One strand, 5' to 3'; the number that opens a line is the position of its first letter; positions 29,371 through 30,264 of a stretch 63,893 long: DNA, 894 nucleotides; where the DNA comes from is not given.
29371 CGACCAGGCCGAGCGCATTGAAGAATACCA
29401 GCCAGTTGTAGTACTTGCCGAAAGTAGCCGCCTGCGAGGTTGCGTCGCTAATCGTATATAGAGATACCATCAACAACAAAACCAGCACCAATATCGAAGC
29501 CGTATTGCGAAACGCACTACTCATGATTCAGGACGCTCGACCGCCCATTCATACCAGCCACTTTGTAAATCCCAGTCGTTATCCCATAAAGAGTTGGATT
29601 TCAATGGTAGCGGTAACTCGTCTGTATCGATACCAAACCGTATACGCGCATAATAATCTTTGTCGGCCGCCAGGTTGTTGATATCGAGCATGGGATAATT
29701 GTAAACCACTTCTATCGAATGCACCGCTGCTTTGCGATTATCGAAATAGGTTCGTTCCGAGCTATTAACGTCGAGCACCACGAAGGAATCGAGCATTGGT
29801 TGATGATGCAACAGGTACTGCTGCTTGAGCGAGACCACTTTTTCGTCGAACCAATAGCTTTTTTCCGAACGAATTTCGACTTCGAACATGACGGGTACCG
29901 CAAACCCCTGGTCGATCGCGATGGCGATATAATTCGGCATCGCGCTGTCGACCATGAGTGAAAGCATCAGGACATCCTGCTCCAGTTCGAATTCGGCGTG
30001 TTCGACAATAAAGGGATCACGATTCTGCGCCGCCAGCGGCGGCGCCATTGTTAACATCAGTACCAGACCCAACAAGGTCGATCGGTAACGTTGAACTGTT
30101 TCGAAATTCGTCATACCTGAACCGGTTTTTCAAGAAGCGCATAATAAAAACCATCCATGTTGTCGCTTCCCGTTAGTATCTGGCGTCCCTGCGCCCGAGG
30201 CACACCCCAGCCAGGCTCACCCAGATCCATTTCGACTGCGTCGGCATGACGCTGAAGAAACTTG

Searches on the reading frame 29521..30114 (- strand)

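Call 26: search_protein_families(library=pfam, proteins=[window:29521-30114:-], max_evalue=0.00001)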
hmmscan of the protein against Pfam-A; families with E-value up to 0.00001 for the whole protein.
window:29521-30114:- (197 aa): 1 family
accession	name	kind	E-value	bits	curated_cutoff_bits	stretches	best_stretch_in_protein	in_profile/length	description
PF14334.11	DUF4390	-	2.9e-34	118.3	27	1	34-190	3-160/161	Domain of unknown function (DUF4390)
